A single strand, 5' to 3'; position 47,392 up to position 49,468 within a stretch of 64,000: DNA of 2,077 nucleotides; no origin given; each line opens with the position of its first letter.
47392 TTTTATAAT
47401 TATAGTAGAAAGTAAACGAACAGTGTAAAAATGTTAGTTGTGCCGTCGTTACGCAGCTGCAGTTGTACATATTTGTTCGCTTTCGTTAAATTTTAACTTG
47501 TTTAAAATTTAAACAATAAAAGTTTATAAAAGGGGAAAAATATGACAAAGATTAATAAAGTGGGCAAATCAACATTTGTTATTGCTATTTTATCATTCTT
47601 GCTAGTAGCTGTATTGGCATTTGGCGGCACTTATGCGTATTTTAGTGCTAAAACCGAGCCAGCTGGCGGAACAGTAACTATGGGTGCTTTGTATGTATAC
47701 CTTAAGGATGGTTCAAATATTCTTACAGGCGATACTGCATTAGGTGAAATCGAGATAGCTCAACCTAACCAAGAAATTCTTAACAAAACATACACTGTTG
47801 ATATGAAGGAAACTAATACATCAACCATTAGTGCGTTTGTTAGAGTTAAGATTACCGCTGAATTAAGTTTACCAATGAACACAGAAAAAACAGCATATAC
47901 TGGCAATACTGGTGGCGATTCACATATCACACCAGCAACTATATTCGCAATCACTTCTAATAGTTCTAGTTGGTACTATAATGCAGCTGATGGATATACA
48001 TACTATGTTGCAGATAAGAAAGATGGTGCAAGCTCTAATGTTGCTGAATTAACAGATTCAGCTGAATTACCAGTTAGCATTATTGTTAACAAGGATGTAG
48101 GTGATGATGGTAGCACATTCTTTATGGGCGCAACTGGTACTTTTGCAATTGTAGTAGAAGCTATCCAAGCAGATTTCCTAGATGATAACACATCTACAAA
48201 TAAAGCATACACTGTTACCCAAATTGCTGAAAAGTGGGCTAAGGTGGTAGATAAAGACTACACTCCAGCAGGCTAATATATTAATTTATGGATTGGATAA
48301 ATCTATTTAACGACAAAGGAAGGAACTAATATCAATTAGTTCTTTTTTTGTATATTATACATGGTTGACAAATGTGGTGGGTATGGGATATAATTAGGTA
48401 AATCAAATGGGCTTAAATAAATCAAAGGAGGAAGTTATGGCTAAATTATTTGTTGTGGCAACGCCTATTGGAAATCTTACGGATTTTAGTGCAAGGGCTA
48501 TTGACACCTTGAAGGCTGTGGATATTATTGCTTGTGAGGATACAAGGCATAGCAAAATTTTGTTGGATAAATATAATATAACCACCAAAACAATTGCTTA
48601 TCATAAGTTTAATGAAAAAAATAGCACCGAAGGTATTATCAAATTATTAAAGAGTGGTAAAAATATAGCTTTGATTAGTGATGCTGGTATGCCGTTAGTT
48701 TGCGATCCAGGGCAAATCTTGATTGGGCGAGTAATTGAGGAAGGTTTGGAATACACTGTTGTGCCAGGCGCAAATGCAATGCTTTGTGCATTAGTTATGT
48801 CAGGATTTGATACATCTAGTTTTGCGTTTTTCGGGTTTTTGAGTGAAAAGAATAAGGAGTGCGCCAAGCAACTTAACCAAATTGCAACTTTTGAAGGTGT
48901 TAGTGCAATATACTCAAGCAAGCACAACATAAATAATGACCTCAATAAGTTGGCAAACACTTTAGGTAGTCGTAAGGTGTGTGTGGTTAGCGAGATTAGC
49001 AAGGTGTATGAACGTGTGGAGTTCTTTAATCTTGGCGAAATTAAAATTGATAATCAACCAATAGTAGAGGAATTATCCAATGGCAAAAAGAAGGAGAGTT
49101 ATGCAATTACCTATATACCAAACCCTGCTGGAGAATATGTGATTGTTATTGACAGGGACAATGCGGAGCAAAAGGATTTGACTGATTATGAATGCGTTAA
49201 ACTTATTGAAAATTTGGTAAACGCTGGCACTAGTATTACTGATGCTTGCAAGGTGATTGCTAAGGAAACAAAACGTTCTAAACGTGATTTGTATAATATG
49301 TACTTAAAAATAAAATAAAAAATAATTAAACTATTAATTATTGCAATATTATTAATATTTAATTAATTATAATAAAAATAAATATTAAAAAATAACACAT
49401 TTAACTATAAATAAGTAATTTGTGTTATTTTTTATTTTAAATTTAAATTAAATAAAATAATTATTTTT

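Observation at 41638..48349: sipW plus five TasA-superfamily paralogues: candidate multi-subunit, membrane-anchored SipW-dependent fibre/pilus-like system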

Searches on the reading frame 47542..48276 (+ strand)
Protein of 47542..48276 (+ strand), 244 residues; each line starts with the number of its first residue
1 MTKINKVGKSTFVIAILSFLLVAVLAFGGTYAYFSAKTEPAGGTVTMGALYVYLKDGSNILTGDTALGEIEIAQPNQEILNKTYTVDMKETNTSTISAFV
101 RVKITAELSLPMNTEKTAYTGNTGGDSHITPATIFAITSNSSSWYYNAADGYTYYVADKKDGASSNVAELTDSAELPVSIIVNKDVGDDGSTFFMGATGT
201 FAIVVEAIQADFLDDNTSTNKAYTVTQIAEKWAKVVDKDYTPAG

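Call 3: search_protein_families(library=ncbifam, proteins=[window:47542-48276:+], max_evalue=1)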
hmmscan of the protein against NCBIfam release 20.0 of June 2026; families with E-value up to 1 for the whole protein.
window:47542-48276:+ (244 aa): 1 family
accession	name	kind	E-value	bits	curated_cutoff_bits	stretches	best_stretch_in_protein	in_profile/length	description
TIGR04088.1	cognate_SipW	domain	0.00069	19.7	19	1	16-49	1-33/34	SipW-dependent-type signal peptide-containing protein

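Call 4: search_protein_families(library=pfam, proteins=[window:47542-48276:+], max_evalue=1)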
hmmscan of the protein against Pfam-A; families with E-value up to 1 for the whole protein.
window:47542-48276:+ (244 aa): 2 families
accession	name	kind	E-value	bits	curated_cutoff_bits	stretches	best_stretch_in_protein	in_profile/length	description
PF12389.13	Peptidase_M73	-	0.0029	17.9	22.5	1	14-68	8-66/196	Camelysin metallo-endopeptidase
PF21539.2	Med15_C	-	0.17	12.7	23.9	0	204-237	76-109/110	ARC105/Med15 mediator subunit C-terminal domain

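Call 5: search_solved_structures(query=window:47542-48276:+, max_evalue=10, show_alignments=2)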
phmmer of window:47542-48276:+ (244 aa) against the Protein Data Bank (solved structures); distinct sequences matched with E-value up to 10: 0.

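Call 8: find_homologous_proteins(query=window:47542-48276:+, max_evalue=0.001)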
Query window:47542-48276:+ (244 aa): 143 proteins with E <= 0.001 among 1493 candidates; the best 120 are listed.
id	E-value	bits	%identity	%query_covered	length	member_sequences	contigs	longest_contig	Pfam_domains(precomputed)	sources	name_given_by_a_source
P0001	6.9e-151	518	100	100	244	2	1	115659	-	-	-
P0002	2.4e-121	421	81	100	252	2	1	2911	-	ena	-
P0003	5.9e-121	420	85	99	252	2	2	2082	-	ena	-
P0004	9.4e-119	413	81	99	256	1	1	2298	-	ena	-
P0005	5.4e-117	407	82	99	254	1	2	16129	-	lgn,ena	-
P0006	1.0e-115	403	80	99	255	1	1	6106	-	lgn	-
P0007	1.8e-92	327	67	99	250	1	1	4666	-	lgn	-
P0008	8.5e-82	292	65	98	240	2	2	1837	-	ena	-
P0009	3.2e-77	277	61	98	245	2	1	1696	-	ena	-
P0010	7.0e-75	270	61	98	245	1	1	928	-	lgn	-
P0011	1.3e-74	269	59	99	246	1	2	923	-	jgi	jgi:predicted ribosomally synthesized peptide with SipW-like signal peptide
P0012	7.8e-73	263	59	100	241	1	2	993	-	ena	-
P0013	2.1e-66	242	56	97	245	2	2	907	-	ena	-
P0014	3.1e-66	241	55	96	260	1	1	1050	-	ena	-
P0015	6.8e-66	240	52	97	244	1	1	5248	-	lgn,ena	-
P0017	3.4e-63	231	54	97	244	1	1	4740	PF12389.14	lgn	-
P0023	2.4e-51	193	51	96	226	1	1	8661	PF12389.14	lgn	-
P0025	4.5e-41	159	43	97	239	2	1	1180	PF12389.14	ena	-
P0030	1.4e-30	125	40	95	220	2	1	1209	PF12389.14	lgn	-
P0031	6.4e-30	122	41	95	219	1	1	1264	PF12389.14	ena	-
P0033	1.7e-29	121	39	95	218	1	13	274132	PF12389.14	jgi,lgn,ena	-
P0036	1.8e-27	114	40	97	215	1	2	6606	PF12389.14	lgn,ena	-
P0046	1.7e-23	102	37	99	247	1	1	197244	PF12389.14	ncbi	-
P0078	3.9e-20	91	35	87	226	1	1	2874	PF12389.14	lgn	-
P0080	5.4e-20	90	35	95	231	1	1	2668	PF12389.14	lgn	-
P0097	8.8e-18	83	37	88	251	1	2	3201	PF12389.14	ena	-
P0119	3.6e-15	74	84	20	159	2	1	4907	PF12389.14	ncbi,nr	ncbi:MAG: hypothetical protein IJA72_04140, partial [Clostridia bacterium]|nr:hypothetical protein [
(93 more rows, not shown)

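Call 10: search_solved_structures(query=A1, max_evalue=10, show_alignments=3)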
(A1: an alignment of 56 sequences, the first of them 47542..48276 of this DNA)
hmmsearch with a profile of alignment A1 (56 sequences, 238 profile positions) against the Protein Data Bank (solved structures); distinct sequences matched with E-value up to 10: 1.
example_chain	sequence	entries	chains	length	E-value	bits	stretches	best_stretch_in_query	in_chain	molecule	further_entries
2p0a_A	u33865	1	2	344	0.36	14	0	45-111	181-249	Synapsin-3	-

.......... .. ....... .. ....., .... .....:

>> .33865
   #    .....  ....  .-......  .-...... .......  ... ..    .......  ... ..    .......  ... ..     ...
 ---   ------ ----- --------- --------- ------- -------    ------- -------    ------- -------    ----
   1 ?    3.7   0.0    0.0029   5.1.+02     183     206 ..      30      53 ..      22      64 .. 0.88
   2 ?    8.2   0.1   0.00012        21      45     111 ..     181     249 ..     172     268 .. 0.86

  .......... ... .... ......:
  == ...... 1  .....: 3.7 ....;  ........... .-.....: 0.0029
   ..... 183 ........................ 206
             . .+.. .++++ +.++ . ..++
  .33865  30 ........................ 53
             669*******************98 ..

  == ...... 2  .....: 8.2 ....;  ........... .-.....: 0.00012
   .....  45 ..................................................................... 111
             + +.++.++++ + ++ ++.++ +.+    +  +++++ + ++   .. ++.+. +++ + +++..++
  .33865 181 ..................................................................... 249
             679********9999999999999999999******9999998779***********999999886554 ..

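Call 12: find_encoding_contigs(protein=window:47542-48276:+, flank=10000, max_places=4)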
Protein window:47542-48276:+ (244 aa): 1 contig read that carries it; 1 place shown.
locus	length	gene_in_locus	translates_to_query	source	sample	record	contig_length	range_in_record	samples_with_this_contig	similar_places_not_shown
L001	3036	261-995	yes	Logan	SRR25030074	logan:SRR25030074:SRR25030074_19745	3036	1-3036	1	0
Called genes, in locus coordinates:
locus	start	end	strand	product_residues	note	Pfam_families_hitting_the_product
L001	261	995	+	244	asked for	-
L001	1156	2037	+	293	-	PF00590:TP_methylase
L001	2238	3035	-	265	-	?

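Call 13: find_encoding_contigs(protein=P0033, flank=10000, max_places=3)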
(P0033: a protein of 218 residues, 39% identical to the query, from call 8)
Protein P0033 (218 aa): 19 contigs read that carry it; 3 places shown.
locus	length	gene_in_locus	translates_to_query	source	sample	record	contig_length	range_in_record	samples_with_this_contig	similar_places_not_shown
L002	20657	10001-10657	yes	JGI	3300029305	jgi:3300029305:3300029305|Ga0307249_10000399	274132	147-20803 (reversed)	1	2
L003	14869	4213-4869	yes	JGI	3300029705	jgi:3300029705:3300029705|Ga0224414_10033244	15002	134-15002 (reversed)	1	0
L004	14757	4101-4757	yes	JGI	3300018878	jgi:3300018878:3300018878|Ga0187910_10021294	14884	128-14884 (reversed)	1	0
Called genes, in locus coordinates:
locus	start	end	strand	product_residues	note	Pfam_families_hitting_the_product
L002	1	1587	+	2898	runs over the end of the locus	-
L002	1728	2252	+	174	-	PF10502:Peptidase_S26 (weak)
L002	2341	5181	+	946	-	-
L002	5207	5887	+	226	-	-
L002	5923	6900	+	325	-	-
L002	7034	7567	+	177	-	PF00692:dUTPase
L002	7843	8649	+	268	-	PF00590:TP_methylase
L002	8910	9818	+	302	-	PF02661:Fic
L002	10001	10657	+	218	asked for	PF12389:Peptidase_M73 (weak)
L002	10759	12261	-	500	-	PF01433:Peptidase_M1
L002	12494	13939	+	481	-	PF07261:DnaB_2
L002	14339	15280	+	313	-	PF01637:ATPase_2 (faint), PF01695:IstB_IS21, PF00308:Bac_DnaA (weak)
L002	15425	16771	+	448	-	PF01171:ATP_bind_3, PF11734:TilS_C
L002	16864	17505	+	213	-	-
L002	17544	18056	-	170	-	-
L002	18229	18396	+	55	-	PF00471:Ribosomal_L33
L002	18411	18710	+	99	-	PF00584:SecE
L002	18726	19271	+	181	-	PF02357:NusG, PF00467:KOW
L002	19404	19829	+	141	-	PF03946:Ribosomal_L11_N, PF00298:Ribosomal_L11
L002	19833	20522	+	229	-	PF00687:Ribosomal_L1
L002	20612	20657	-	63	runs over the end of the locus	?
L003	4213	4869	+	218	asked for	PF12389:Peptidase_M73 (weak)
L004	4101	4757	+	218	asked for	PF12389:Peptidase_M73 (weak)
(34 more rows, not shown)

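Call 14: predict_structure(alignment_id=A1)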
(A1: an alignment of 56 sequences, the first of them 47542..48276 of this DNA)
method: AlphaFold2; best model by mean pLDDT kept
length: 244 residues; sequences in the alignment: 56
mean_pLDDT: 87.6   pTM: 0.77
mean pLDDT of the five models: 87.6, 85.0, 84.7, 79.6, 76.0
residues with pLDDT >= 90: 172; 70-90: 37; 50-70: 23; < 50: 12
segments of 3 or more residues with pLDDT < 50: 4-8, 28-30
pLDDT, mean of each block of 10 residues (from residue 1): 49 72 56 62 89 96 91 96 96 93 96 95 97 96 97 97 97 97 98 97 95 81 94 77 52
secondary structure, 60 per line:
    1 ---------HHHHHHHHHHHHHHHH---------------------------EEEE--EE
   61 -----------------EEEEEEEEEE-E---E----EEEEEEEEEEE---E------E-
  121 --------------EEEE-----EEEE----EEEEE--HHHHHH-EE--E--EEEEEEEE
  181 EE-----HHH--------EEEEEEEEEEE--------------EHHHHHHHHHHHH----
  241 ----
elements in order: H10-25 E53-56 E78-87 E98-108 E135-138 E144-147 E152-156 H159-164 E173-182 E199-209 H225-236

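Call 17: fold_search(model_id=the predicted structure, library=pdb)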
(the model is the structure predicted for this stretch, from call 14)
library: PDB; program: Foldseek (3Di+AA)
matches with E <= 10: 720; with E <= 0.001: 0
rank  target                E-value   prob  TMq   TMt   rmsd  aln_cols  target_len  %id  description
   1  9fy9_F                6.6e-03  0.90  0.24  0.35   9.4       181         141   12  Cryo-EM structure of the type 1 chaperone-usher pilus FimD-tip complex (FimDHGFC) - Conformer 1 (released 2025-06-04)
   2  4j3o_F                1.3e-02  0.89  0.25  0.36  10.3       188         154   10  Crystal structure of the FimD usher traversed by the pilus tip complex assembly composed of FimC:FimF:FimG:FimH (released 2013-04-10)
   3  4y2l_F                3.5e-02  0.90  0.30  0.44  14.9       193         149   12  Structure of CFA/I pili major subunit CfaB trimer (released 2016-08-10)
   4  1bw8_A                3.5e-02  0.20  0.18  0.18  15.1       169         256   10  MU2 ADAPTIN SUBUNIT (AP50) OF AP2 ADAPTOR (SECOND DOMAIN), COMPLEXED WITH EGFR INTERNALIZATION PEPTIDE FYRALM (released 1998-11-25)
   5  4y2l_D                3.9e-02  0.87  0.29  0.43  16.1       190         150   13  Structure of CFA/I pili major subunit CfaB trimer (released 2016-08-10)
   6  7rwa_M                3.9e-02  0.18  0.18  0.13  14.7       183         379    5  AP2 bound to heparin and Tgn38 tyrosine cargo peptide (released 2022-03-30)
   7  4ibu_C                4.1e-02  0.47  0.23  0.26  12.5       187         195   10  Human p53 core domain with hot spot mutation R273C and second-site suppressor mutation T284R in sequence-specific comp (released 2013-08-14)
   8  7ueg_A                4.3e-02  0.30  0.20  0.25  13.5       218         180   10  Cryo-EM of bundling pili from Pyrobaculum calidifontis (released 2022-06-29)
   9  9fiw_M                4.3e-02  0.15  0.18  0.17  16.8       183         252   10  MU2 ADAPTIN SUBUNIT (AP50) OF AP2 ADAPTOR (SECOND DOMAIN), COMPLEXED WITH LRP6 INTERNALIZATION PEPTIDE SYRHFA (released 2025-04-23)
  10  4y2n_C                4.6e-02  0.77  0.29  0.42  14.9       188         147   11  Structure of CFA/I pili major subunit CfaB trimer (released 2016-08-10)
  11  3bwu_F                4.6e-02  0.44  0.21  0.33   9.0       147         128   11  Crystal structure of the ternary complex of FimD (N-Terminal Domain, FimDN) with FimC and the N-terminally truncated p (released 2008-03-04)
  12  5fpi_A                4.6e-02  0.15  0.18  0.17  16.8       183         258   10  Mu2 adaptin subunit of the AP2 adaptor (C-terminal domain) complexed with Integrin alpha4 internalisation peptide QYKS (released 2016-01-20)
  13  2pr9_A                4.8e-02  0.18  0.17  0.17  14.5       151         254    9  Mu2 adaptin subunit (AP50) of AP2 adaptor (second domain), complexed with GABAA receptor-gamma2 subunit-derived intern (released 2008-03-18)
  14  6bnt_A                4.8e-02  0.16  0.18  0.17  16.1       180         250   10  Crystal structure of AP2 mu1 adaptin C-terminal domain with IRS-1 peptide (released 2018-11-21)
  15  5iqm_A                5.4e-02  0.41  0.21  0.30  11.9       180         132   11  Crystal structure of the E. coli type 1 pilus subunit FimG (engineered variant with substitution Q134E; N-terminal Fim (released 2016-07-06)
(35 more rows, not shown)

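Call 19: find_related_loci(query=A1, collection=genome_contigs, flank=10000)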
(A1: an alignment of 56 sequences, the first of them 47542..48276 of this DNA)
Query A1 (244 aa) in genome_contigs; peptide patterns used: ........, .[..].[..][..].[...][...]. (x = any residue, [..] = any of these).
276 stretches matched a pattern; 29 encode a relative of the query (tblastn E <= 1e-3); 29 distinct loci.
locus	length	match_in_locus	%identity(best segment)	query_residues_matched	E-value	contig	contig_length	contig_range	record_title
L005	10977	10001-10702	39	1-240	4e-40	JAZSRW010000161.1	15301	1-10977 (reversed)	MAG: Candidatus Onthoplasma sp. isolate T1900044535_TS20190001.MAGScoT_cleanbin_000048 SGB_7_k141_1243107, whole genome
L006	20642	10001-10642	40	1-223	3e-33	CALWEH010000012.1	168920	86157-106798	MAG: uncultured Clostridia bacterium isolate E14__bin63 genome assembly, contig: E14__k127_1976075, whole genome shotgun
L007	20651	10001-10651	41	1-236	2e-33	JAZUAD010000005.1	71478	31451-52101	MAG: Candidatus Onthoplasma sp. isolate T1900045322_YK20190011.MAGScoT_cleanbin_000035 SGB_6373_k141_2044507, whole geno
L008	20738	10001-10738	37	1-241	3e-32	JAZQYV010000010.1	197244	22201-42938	MAG: Candidatus Onthoplasma sp. isolate T1900045159_TC20190153.MAGScoT_cleanbin_000019 SGB_5016_k141_1870349, whole geno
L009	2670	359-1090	35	1-241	5e-28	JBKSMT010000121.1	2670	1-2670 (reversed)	MAG: Clostridia bacterium isolate KA0021_177 k141_1674909, whole genome shotgun sequence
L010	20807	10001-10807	33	1-243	3e-27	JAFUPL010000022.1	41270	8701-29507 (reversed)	MAG: Clostridia bacterium isolate RGIG4706 Roe_deer_Rectum.Co__c952326, whole genome shotgun sequence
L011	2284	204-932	30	1-220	1e-19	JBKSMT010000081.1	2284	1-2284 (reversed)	MAG: Clostridia bacterium isolate KA0021_177 k141_1496386, whole genome shotgun sequence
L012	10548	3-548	36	26-232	7e-18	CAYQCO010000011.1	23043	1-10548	MAG TPA_asm: uncultured Lachnospiraceae bacterium isolate SRP225648_co1_146 genome assembly, contig: NODE_5104_length_23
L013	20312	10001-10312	37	1-108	8e-10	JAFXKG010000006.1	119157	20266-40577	MAG: Clostridia bacterium isolate RGIG6491 Sheep_Rectum.Co__c1470925, whole genome shotgun sequence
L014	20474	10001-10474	31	12-185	1e-9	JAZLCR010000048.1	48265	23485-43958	MAG: Candidatus Onthoplasma sp. isolate T1900045048_TC20190041.MAGScoT_cleanbin_000033 SGB_4510_k141_3033275, whole geno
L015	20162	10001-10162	46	3-56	5e-9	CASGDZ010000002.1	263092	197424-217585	uncultured Christensenella sp. isolate O16_L3_313313_idba_bin.1 genome assembly, contig: O16_L3_313313_idba_bin.1.fa_sca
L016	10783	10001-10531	30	12-212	6e-9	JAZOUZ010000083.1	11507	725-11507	MAG: Candidatus Onthoplasma sp. isolate T1900045528_YK20190222.MAGScoT_cleanbin_000031 SGB_7718_k141_2554106, whole geno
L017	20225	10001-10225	40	3-72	2e-8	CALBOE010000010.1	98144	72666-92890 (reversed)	MAG TPA_asm: uncultured Clostridia bacterium isolate SRR6425761_bin.40_CONCOCT_v1.1_MAG genome assembly, contig: ERZ1767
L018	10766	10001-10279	34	5-109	3e-8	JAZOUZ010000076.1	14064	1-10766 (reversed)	MAG: Candidatus Onthoplasma sp. isolate T1900045528_YK20190222.MAGScoT_cleanbin_000031 SGB_7718_k141_1619511, whole geno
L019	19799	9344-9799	30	12-185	9e-8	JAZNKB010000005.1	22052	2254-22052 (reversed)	MAG: Candidatus Onthoplasma sp. isolate T1900044677_TS20190143.MAGScoT_cleanbin_000026 SGB_1648_k141_4097112, whole geno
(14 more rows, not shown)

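Call 20: search_protein_families(library=pfam, alignment_id=A1, max_evalue=0.01)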
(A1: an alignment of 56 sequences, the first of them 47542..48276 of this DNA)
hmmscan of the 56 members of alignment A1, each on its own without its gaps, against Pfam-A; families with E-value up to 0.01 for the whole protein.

A. member 1, window:47542-48276:+ (244 aa): 1 family
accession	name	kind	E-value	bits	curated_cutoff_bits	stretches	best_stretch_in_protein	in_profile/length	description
PF12389.13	Peptidase_M73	-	0.0029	17.9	22.5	1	14-68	8-66/196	Camelysin metallo-endopeptidase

B. families by the number of members that match (of 56 scanned): 5 families
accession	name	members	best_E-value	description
PF12389.13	Peptidase_M73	43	2.3e-06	Camelysin metallo-endopeptidase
PF07860.16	CCD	1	0.00055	WisP family C-Terminal Region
PF00290.26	Trp_syntA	1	0.0018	Tryptophan synthase alpha chain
PF16436.10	DUF5033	1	0.0054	Domain of unknown function (DUF5033)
PF12792.12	CSS-motif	1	0.0056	CSS motif domain associated with EAL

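Call 51: search_protein_families(library=pfam, proteins=[P0017, P0023, P0025, P0030, P0033, P0046, P0036, P0080], max_evalue=0.01)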
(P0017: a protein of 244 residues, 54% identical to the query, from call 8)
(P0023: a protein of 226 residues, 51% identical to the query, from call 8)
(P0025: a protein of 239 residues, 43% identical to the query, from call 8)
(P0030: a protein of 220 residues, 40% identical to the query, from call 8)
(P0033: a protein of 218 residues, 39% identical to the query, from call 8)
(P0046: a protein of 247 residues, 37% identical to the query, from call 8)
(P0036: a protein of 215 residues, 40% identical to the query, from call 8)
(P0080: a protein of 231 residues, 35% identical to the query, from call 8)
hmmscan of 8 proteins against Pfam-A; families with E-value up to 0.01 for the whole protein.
P0017 (244 aa): 1 family
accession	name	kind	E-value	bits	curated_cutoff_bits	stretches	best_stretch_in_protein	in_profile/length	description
PF12389.13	Peptidase_M73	-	2.2e-05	24.8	22.5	1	11-79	5-64/196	Camelysin metallo-endopeptidase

P0023 (226 aa): 2 families
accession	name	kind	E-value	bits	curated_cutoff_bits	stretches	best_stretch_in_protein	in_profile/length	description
PF12389.13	Peptidase_M73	-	1.4e-05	25.5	22.5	1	14-56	8-49/196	Camelysin metallo-endopeptidase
PF16436.10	DUF5033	-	0.0054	17.1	25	0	136-194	62-116/178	Domain of unknown function (DUF5033)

P0025 (239 aa): 1 family
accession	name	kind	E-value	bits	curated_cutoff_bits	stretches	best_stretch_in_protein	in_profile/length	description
PF12389.13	Peptidase_M73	-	4.1e-06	27.2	22.5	1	14-77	8-65/196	Camelysin metallo-endopeptidase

P0030 (220 aa): 1 family
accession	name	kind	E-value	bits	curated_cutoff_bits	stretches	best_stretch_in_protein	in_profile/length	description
PF12389.13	Peptidase_M73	-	3.4e-06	27.5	22.5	1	16-62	14-57/196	Camelysin metallo-endopeptidase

P0033 (218 aa): 1 family
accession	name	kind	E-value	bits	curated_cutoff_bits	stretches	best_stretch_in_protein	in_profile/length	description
PF12389.13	Peptidase_M73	-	2.3e-06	28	22.5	1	18-55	12-49/196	Camelysin metallo-endopeptidase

P0046 (247 aa): 1 family
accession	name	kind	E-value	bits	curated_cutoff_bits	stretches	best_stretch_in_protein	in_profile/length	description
PF12389.13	Peptidase_M73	-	3e-06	27.6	22.5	1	14-86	8-79/196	Camelysin metallo-endopeptidase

P0036 (215 aa): 1 family
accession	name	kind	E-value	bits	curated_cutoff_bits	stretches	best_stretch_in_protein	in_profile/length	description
PF12389.13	Peptidase_M73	-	3.2e-06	27.5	22.5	1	16-54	14-48/196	Camelysin metallo-endopeptidase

P0080 (231 aa): 1 family
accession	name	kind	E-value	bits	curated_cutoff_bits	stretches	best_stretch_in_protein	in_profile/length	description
PF12389.13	Peptidase_M73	-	3.9e-06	27.3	22.5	1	18-56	12-50/196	Camelysin metallo-endopeptidase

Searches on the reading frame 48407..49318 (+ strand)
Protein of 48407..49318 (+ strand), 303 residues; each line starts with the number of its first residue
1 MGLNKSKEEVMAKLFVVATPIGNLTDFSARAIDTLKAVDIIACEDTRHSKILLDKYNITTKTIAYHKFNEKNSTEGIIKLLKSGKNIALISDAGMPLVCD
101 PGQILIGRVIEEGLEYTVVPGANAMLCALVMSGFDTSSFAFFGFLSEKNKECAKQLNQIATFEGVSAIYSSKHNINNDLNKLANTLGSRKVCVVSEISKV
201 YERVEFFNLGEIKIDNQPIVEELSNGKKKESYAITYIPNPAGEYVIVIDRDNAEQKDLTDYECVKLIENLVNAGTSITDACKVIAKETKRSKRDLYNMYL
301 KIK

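Call 44: search_protein_families(library=pfam, proteins=[window:48407-49318:+], max_evalue=0.001)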
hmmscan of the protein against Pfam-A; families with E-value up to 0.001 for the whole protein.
window:48407-49318:+ (303 aa): 1 family
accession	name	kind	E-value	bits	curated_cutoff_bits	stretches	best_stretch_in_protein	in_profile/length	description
PF00590.25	TP_methylase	-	1.1e-25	91.3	27.8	1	13-212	1-211/212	Tetrapyrrole (Corrin/Porphyrin) Methylases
